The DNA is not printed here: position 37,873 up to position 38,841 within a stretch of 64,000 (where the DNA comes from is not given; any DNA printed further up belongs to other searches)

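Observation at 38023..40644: VirB4-type T4SS ATPase split into two in-frame ORFs by tandem TAA TAA stops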

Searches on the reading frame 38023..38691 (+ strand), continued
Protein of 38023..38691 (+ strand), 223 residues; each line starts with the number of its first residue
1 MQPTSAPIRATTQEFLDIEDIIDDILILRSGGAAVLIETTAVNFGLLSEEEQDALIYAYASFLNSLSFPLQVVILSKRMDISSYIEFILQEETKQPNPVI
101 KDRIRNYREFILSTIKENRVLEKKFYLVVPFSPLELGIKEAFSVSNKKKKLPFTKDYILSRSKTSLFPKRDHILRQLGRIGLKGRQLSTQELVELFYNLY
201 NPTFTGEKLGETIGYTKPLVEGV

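Call 17: search_solved_structures(query=window:38023-38691:+, max_evalue=10, show_alignments=2)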
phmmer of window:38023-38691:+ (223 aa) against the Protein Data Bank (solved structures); distinct sequences matched with E-value up to 10: 4.
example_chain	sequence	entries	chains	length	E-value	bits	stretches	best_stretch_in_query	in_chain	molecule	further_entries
1b48_A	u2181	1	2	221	0.055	16.4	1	151-192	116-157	PROTEIN (GLUTATHIONE S-TRANSFERASE)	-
1guk_A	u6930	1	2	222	0.056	16.4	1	151-192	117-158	GLUTATHIONE S-TRANSFERASE A4-4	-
2qkm_B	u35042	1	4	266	1.1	12.1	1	108-154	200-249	SPAC19A8.12 protein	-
2a6t_A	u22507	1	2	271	1.2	12.1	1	108-154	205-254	SPAC19A8.12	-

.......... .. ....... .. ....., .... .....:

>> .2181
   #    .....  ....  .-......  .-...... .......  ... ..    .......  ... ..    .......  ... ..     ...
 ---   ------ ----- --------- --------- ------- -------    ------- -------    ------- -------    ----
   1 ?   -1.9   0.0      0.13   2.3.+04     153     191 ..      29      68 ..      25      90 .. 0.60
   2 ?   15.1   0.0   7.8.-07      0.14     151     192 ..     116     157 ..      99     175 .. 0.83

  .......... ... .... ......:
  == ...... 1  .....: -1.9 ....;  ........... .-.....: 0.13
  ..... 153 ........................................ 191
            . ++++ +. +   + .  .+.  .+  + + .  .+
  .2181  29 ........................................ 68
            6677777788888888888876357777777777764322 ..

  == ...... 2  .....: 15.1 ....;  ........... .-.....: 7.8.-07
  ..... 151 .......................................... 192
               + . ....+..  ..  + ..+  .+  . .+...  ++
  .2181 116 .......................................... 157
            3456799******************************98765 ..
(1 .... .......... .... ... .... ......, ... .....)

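Call 19: list_cluster_members(proteins=[P0005, P0051, P0052])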
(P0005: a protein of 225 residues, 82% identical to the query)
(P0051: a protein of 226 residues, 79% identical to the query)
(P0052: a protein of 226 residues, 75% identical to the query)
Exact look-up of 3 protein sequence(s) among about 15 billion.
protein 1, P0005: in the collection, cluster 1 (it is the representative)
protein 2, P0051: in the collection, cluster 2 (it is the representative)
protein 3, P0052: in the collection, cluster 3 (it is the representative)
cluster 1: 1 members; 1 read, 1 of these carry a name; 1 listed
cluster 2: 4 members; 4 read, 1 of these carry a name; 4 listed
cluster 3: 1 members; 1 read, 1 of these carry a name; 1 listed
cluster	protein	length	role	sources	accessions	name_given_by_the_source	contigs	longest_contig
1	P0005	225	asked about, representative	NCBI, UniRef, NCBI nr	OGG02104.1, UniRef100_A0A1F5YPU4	hypothetical protein A2W14_01890 [Candidatus Gottesmanbacteria bacterium RBG_16_37_8] | TraC-like domain-containing protein n=1 Tax=Candidatus Gottesmanbacteria bacterium ... | MAG: hypothetical protein A2W14_01890 [Candidatus Gottesmanbacteria bacterium RBG_16_37_8]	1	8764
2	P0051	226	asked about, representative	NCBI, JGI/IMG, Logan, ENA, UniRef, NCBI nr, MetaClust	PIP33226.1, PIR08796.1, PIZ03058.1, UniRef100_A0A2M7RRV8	hypothetical protein COV53_01125 [Candidatus Gottesmanbacteria bacterium ... | Uncharacterized protein n=2 Tax=Candidatus Gottesmaniibacteriota TaxID=1752720 ... | MAG: hypothetical protein COX23_00505 [Candidatus Gottesmanbacteria bacterium ...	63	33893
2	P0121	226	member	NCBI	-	-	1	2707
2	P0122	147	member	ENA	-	-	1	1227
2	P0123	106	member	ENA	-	-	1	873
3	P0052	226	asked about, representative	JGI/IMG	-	type IV secretory pathway VirB4 component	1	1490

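Call 21: search_protein_representatives(protein=window:38023-38691:+)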
Query: 223 residues. Proteins with E-value up to 0.001 (for the whole library): 2274; up to 1e-10: 909; up to 1e-30: 250. The best 150 are listed.
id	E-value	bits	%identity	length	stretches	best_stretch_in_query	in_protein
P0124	3.6e-74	265.2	55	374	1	3-221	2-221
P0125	2.6e-73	262.4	54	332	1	2-220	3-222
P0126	1.2e-72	260.3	58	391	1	6-220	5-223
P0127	1.9e-70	253.1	53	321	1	3-221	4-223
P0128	4.9e-70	251.8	54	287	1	3-221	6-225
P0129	6.0e-70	251.5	57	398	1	2-220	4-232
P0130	6.0e-70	251.5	54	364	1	5-221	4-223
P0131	5.3e-68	245.1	51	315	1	1-220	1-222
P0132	1.5e-67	243.7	57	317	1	11-208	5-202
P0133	7.8e-67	241.3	53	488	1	7-221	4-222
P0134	1.2e-66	240.7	53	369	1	6-221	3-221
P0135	1.3e-66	240.6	54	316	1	5-221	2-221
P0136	1.8e-66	240.1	54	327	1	9-222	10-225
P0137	1.6e-64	233.8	55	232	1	4-202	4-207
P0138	2.2e-64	233.3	49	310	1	6-221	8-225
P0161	5.6e-56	205.8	48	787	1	7-202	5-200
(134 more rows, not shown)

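Call 26: search_protein_families(library=pfam, proteins=[P0161], max_evalue=0.001)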
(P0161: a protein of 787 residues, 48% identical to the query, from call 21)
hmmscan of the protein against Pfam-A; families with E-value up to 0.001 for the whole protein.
P0161 (787 aa): 4 families
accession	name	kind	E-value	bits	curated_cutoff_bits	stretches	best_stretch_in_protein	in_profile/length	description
PF19044.6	P-loop_TraG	-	2.3e-31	109.3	25.8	1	427-732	27-345/413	TraG P-loop domain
PF12846.13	AAA_10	-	8.2e-12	45.3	27.5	1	429-474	21-66/362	AAA-like domain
PF01935.23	DUF87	-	1.1e-09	39.2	23.2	1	434-497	28-93/220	Helicase HerA, central domain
PF11130.14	TraC_F_IV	-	0.00061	19.4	28.1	0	150-351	125-349/375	TraC protein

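Call 28: predict_structure(alignment_id=A1)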
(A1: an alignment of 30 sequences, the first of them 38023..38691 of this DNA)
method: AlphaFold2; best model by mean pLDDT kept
length: 223 residues; sequences in the alignment: 30
mean_pLDDT: 68.3   pTM: 0.58
mean pLDDT of the five models: 68.3, 65.7, 64.9, 57.5, 53.7
residues with pLDDT >= 90: 14; 70-90: 118; 50-70: 47; < 50: 44
segments of 3 or more residues with pLDDT < 50: 1-14, 143-148, 203-223
pLDDT, mean of each block of 10 residues (from residue 1): 31 60 85 84 65 73 79 60 71 86 81 57 74 73 49 85 91 86 80 70 43 31 25
secondary structure, 60 per line:
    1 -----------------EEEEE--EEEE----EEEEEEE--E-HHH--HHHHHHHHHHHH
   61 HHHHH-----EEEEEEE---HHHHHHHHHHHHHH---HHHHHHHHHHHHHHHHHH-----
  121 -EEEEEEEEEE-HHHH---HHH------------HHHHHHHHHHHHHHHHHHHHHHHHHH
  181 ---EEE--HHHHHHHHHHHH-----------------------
elements in order: E18-22 E25-28 E33-39 H49-65 E71-77 H81-94 H98-115 E122-131 H133-136 H155-180 E184-186 H189-200

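Call 30: fold_search(model_id=the predicted structure, library=pdb)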
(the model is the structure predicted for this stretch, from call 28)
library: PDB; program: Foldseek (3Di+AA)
matches with E <= 10: 480; with E <= 0.001: 0
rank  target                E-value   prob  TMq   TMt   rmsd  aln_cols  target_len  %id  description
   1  8rtb_A                2.9e-03  0.99  0.43  0.16  13.7       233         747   14  Extended inner membrane complex (IMC) protomer structure (TrwM/VirB3-TrwK/VirB4-TrwI/VirB6-TrwG/VirB8-TrwE/VirB10) fro (released 2024-06-19)
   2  8rtd_O                2.9e-03  0.99  0.43  0.15  13.7       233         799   14  Stalk-Arches-IMC structure from the fully-assembled R388 type IV secretion system determined by cryo-EM. (released 2024-06-19)
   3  8rtd_T                2.9e-03  0.99  0.43  0.15  13.7       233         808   14  Stalk-Arches-IMC structure from the fully-assembled R388 type IV secretion system determined by cryo-EM. (released 2024-06-19)
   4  7o42_A                3.9e-03  1.00  0.42  0.12   6.7       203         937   16  TrwK/VirB4unbound trimer of dimers complex (with Hcp1) from the R388 type IV secretion system determined by cryo-EM. (released 2022-06-22)
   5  8rtd_h                1.8e-02  0.97  0.41  0.23   6.6       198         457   12  Stalk-Arches-IMC structure from the fully-assembled R388 type IV secretion system determined by cryo-EM. (released 2024-06-19)
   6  7o43_B                2.5e-02  0.99  0.46  0.16   5.8       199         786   16  TrwK/VirB4unbound dimer complex from R388 type IV secretion system determined by cryo-EM. (released 2022-06-22)
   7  7o43_A                3.0e-02  0.99  0.46  0.16   5.5       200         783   14  TrwK/VirB4unbound dimer complex from R388 type IV secretion system determined by cryo-EM. (released 2022-06-22)
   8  7o42_E                5.3e-02  0.94  0.43  0.12   9.1       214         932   13  TrwK/VirB4unbound trimer of dimers complex (with Hcp1) from the R388 type IV secretion system determined by cryo-EM. (released 2022-06-22)
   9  8rtb_B                6.8e-02  0.92  0.43  0.17   6.5       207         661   11  Extended inner membrane complex (IMC) protomer structure (TrwM/VirB3-TrwK/VirB4-TrwI/VirB6-TrwG/VirB8-TrwE/VirB10) fro (released 2024-06-19)
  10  2gq2_A                6.8e-02  0.23  0.13  0.13  11.8       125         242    8  Mycobacterium tuberculosis ThyX-NADP complex (released 2006-06-27)
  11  8rtd_g                7.2e-02  0.77  0.38  0.14   7.9       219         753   11  Stalk-Arches-IMC structure from the fully-assembled R388 type IV secretion system determined by cryo-EM. (released 2024-06-19)
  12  8rtd_P                8.2e-02  0.90  0.43  0.15   6.8       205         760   12  Stalk-Arches-IMC structure from the fully-assembled R388 type IV secretion system determined by cryo-EM. (released 2024-06-19)
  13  7o41_B                8.2e-02  0.85  0.41  0.17   6.9       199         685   14  Hexameric composite model of the Inner Membrane Complex (IMC) with the Arches from the fully-assembled R388 type IV se (released 2022-06-22)
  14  7o41_A                8.2e-02  0.75  0.40  0.15   7.2       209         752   17  Hexameric composite model of the Inner Membrane Complex (IMC) with the Arches from the fully-assembled R388 type IV se (released 2022-06-22)
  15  8rtd_V                1.4e-01  0.57  0.37  0.14   7.8       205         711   11  Stalk-Arches-IMC structure from the fully-assembled R388 type IV secretion system determined by cryo-EM. (released 2024-06-19)
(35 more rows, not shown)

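Call 36: find_encoding_contigs(protein=P0161, flank=4000, max_places=4)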
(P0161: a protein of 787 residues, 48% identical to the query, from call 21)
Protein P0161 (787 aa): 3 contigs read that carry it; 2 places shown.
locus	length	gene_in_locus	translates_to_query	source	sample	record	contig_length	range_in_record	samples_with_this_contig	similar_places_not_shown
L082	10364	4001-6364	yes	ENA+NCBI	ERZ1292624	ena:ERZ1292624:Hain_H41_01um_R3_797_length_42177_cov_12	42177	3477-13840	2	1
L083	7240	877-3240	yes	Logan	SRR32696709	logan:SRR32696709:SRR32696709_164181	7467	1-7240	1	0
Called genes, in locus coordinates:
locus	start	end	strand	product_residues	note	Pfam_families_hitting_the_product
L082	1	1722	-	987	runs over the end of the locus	-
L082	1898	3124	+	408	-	PF13173:AAA_14, PF13635:DUF4143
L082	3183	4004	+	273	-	PF12666:PrgI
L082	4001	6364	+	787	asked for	PF26593:TraC-like (weak), PF01935:DUF87, PF12846:AAA_10 (faint), PF19044:P-loop_TraG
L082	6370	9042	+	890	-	PF01551:Peptidase_M23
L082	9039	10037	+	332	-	-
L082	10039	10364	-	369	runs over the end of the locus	PF00712:DNA_pol3_beta, PF02767:DNA_pol3_beta_2, PF02768:DNA_pol3_beta_3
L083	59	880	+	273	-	PF12666:PrgI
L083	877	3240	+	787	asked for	PF26593:TraC-like (weak), PF01935:DUF87, PF12846:AAA_10 (faint), PF19044:P-loop_TraG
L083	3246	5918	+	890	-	PF01551:Peptidase_M23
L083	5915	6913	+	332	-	-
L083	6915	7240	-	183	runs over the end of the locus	?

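Call 42: find_homologous_proteins(query=P0161, max_evalue=1e-10)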
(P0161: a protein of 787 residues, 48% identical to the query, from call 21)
Query P0161 (787 aa): 7992 proteins with E <= 1e-10 among 8000 candidates; the best 120 are listed.
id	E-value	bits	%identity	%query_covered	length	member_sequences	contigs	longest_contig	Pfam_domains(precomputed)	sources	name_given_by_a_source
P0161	0.0e+0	1714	100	100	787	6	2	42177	PF19044.7,PF01935.24,PF12846.14,PF26593.2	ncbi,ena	ncbi:MAG: DUF87 domain-containing protein [Patescibacteria group bacterium]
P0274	0.0e+0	1615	94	99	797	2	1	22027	PF19044.7,PF01935.24,PF12846.14,PF26593.2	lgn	-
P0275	0.0e+0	1601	93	99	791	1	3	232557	PF19044.7,PF01935.24,PF12846.14,PF26593.2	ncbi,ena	-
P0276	0.0e+0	1539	90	99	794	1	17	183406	PF19044.7,PF01935.24,PF12846.14,PF26593.2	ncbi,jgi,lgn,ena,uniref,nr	ncbi:MAG: Type IV secretory pathway VirB4 component-like protein [Candidatus Amesbacteria bacterium 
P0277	0.0e+0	1537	90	99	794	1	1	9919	PF19044.7,PF01935.24,PF12846.14,PF26593.2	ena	-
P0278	0.0e+0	1537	90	99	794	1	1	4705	PF19044.7,PF01935.24,PF12846.14,PF26593.2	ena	-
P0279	0.0e+0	1468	85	99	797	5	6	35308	PF19044.7,PF01935.24,PF12846.14,PF26593.2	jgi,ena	-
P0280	0.0e+0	1439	83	99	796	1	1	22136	PF19044.7,PF01935.24,PF12846.14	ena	-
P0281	0.0e+0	1436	84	99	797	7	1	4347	PF19044.7,PF01935.24,PF12846.14,PF26593.2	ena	-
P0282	0.0e+0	1435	83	99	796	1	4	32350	PF19044.7,PF01935.24,PF12846.14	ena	-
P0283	0.0e+0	1432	83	99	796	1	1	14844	PF19044.7,PF01935.24,PF12846.14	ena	-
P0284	0.0e+0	1410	79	99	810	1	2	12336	PF19044.7,PF01935.24,PF12846.14,PF26593.2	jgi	jgi:conjugal transfer ATP-binding protein TraC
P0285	0.0e+0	1401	79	99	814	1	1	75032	PF19044.7,PF01935.24,PF12846.14,PF26593.2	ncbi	-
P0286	0.0e+0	1396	79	99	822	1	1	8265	PF19044.7,PF01935.24,PF12846.14,PF26593.2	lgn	-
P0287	0.0e+0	1382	79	99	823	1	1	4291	PF19044.7,PF01935.24,PF12846.14,PF26593.2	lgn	-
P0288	0.0e+0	1381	79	99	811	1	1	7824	PF19044.7,PF01935.24,PF12846.14,PF26593.2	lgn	-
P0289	0.0e+0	1376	78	99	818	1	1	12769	PF19044.7,PF01935.24,PF12846.14,PF26593.2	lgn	-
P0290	0.0e+0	1360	76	99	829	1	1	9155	PF19044.7,PF01935.24,PF12846.14,PF26593.2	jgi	jgi:conjugal transfer ATP-binding protein TraC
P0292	0.0e+0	1308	75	96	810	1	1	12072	PF19044.7,PF01935.24,PF12846.14,PF26593.2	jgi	jgi:type IV secretory pathway VirB4 component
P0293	0.0e+0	1308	75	96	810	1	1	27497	PF19044.7,PF01935.24,PF12846.14,PF26593.2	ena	-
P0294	0.0e+0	1300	74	96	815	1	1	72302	PF19044.7,PF01935.24,PF12846.14,PF26593.2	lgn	-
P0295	0.0e+0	1299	74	94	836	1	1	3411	PF19044.7,PF01935.24,PF12846.14,PF26593.2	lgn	-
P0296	0.0e+0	1263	72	99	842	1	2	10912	PF19044.7,PF01935.24,PF12846.14,PF26593.2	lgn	-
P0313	0.0e+0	1059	62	98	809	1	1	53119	PF19044.7,PF01935.24,PF12846.14,PF26593.2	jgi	-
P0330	0.0e+0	1040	60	98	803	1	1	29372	PF19044.7,PF01935.24,PF12846.14,PF26593.2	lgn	-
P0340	0.0e+0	1034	59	98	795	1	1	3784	PF19044.7,PF01935.24,PF12846.14,PF26593.2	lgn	-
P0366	0.0e+0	1015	57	98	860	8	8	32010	PF19044.7,PF01935.24,PF12846.14,PF26593.2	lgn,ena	-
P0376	4.7e-297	1005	58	99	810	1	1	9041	PF19044.7,PF01935.24,PF12846.14,PF26593.2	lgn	-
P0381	6.5e-295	998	57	97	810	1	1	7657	PF19044.7,PF01935.24,PF12846.14,PF26593.2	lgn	-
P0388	4.0e-291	986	66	72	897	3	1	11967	PF19044.7,PF01935.24,PF12846.14,PF26593.2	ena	-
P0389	5.6e-291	985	56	97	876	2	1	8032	PF19044.7,PF01935.24,PF12846.14,PF26593.2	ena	-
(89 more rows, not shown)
